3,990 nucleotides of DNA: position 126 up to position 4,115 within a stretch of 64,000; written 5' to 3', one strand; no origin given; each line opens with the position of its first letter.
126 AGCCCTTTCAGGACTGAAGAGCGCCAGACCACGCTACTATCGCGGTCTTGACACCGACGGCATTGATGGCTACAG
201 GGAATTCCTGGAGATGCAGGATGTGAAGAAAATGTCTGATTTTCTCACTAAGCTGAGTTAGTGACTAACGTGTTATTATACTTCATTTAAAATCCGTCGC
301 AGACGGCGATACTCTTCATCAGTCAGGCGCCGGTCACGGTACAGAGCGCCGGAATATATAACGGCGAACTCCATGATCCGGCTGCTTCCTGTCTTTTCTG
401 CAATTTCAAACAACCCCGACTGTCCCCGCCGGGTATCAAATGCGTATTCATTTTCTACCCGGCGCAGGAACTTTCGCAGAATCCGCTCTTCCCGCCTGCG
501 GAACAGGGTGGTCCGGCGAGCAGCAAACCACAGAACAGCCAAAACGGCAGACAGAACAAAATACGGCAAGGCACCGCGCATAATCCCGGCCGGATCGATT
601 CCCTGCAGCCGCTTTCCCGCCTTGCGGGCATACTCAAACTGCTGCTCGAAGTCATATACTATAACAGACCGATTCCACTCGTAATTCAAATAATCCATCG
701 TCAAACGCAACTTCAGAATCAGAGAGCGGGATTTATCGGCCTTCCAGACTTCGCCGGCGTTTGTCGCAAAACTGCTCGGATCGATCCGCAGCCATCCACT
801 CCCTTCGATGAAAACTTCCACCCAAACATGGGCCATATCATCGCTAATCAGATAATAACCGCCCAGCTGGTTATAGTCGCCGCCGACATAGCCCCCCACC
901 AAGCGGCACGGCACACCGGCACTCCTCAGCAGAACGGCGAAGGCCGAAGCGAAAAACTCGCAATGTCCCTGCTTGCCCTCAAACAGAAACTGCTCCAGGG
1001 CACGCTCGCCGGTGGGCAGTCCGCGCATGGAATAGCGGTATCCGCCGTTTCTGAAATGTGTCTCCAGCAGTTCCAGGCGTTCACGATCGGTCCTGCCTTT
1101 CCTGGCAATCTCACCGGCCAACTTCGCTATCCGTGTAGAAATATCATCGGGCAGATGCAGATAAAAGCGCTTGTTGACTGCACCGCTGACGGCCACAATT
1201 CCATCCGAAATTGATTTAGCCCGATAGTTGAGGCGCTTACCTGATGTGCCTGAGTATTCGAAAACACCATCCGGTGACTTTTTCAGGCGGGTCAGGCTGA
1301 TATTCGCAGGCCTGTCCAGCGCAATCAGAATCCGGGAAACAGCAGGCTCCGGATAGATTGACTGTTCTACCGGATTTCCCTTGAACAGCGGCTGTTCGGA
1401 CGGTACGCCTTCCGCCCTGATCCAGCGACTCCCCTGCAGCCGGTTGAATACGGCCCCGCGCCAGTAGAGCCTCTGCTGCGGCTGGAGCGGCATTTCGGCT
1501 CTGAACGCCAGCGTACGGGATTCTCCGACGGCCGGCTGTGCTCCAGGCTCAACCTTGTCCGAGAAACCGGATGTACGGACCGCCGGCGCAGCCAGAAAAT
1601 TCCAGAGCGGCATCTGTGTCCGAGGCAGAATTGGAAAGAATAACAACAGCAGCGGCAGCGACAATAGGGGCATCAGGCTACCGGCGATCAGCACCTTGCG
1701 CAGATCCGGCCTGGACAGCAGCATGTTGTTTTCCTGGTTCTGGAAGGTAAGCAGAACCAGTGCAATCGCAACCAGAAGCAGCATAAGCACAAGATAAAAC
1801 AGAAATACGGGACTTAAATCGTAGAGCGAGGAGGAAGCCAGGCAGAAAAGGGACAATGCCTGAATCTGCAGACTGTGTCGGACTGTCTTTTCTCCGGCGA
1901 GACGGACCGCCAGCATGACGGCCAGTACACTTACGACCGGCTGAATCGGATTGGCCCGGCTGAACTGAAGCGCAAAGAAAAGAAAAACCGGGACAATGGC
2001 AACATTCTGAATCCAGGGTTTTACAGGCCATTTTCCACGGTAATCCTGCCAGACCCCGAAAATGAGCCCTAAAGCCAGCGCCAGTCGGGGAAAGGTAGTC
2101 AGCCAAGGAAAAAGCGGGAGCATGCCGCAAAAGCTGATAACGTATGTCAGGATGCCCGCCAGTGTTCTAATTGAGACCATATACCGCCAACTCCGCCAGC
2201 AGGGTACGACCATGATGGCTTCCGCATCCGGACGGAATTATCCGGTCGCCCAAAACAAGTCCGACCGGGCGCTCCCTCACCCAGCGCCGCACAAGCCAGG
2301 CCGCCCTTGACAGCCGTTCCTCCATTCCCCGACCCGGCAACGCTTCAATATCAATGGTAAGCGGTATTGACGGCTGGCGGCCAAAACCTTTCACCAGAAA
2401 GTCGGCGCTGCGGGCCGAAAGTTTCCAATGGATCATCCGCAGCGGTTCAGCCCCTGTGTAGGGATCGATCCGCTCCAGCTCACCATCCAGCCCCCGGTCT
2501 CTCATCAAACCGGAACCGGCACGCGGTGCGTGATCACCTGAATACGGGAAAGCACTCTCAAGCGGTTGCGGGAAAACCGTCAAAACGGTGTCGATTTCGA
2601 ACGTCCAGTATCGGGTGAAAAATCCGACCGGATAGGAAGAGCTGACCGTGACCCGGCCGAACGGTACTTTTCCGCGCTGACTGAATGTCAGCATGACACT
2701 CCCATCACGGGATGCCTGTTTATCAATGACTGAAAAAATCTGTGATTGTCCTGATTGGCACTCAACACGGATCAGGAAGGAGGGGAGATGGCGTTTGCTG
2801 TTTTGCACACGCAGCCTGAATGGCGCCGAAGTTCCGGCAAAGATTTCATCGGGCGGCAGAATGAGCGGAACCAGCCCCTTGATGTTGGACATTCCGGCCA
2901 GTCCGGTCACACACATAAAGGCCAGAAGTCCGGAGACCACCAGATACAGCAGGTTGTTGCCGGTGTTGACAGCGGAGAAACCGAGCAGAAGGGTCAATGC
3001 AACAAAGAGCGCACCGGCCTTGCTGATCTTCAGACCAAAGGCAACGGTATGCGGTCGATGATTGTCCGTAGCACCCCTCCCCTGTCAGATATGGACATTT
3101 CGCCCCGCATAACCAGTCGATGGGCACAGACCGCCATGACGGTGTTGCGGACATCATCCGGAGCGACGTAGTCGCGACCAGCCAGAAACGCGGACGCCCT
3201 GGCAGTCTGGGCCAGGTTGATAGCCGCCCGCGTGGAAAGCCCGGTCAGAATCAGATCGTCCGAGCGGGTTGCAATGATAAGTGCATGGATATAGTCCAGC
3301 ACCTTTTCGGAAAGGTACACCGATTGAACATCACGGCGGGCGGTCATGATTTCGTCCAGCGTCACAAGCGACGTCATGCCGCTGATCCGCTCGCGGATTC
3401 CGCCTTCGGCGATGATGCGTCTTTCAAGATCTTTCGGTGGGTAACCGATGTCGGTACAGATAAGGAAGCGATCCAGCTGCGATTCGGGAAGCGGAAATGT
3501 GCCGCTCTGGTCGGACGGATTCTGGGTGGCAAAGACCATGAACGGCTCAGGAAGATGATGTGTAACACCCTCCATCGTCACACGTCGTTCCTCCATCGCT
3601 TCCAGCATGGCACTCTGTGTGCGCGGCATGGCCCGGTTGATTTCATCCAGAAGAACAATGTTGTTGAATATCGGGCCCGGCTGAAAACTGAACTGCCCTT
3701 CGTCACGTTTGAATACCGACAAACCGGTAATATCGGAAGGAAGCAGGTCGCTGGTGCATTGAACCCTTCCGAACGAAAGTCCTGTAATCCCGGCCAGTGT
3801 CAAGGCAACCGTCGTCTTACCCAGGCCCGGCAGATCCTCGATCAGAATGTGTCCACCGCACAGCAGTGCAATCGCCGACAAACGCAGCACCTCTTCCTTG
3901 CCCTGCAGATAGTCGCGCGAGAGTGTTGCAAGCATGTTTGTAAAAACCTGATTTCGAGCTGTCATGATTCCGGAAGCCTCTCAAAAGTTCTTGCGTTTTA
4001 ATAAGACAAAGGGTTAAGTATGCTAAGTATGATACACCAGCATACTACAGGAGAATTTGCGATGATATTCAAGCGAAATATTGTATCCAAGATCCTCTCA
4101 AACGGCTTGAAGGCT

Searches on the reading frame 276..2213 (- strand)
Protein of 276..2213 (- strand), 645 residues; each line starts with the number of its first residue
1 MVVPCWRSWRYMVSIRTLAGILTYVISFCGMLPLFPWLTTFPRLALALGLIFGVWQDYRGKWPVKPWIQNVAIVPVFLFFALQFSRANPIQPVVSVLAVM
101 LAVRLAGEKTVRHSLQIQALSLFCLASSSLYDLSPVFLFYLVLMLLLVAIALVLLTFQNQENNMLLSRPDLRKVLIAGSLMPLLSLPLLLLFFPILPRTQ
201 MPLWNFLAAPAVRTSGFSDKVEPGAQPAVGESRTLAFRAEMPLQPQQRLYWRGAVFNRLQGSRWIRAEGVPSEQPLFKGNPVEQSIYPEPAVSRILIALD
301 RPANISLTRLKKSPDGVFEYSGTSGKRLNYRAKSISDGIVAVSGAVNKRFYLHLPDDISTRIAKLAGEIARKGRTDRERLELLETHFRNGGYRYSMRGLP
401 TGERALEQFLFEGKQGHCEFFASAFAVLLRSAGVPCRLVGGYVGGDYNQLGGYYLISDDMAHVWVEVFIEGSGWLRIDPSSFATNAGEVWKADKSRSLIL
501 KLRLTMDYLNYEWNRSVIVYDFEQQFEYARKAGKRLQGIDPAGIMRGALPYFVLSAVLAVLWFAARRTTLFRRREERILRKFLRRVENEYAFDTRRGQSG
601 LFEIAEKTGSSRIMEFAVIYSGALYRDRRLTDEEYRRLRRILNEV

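Call 26: search_protein_families(library=padloc, proteins=[window:276-2213:-], max_evalue=0.00001)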
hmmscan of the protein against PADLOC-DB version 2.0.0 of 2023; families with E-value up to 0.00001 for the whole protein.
window:276-2213:- (645 aa): 0 families

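Call 48: search_protein_families(library=pfam, proteins=[window:276-2213:-], max_evalue=0.00001)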
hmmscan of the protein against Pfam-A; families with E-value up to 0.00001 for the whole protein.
window:276-2213:- (645 aa): 2 families
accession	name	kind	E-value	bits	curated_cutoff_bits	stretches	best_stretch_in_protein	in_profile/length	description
PF11992.13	TgpA_N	-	6.2e-48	163.9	30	1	24-335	3-327/333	TgpA N-terminal domain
PF01841.26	Transglut_core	-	5.1e-22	78.6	23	1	364-479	2-108/108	Transglutaminase-like superfamily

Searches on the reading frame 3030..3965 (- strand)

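Call 53: search_protein_families(library=pfam, proteins=[window:3030-3965:-], max_evalue=0.00001)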
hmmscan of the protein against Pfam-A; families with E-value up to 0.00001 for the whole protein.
window:3030-3965:- (311 aa): 4 families
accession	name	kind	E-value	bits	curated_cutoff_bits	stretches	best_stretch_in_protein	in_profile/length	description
PF07726.17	AAA_3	-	4.8e-59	198.4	27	1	39-169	1-131/131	ATPase family associated with various cellular activities (AAA)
PF17863.7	AAA_lid_2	-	1.3e-18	66.9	22.7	1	232-289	2-61/74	AAA lid domain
PF07728.20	AAA_5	-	3.2e-15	56.8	22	1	46-167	8-139/139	AAA domain (dynein-related subfamily)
PF20030.5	bpMoxR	-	1.4e-06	28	27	1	12-194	7-187/205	MoxR domain in the MoxR-vWA-beta-propeller ternary systems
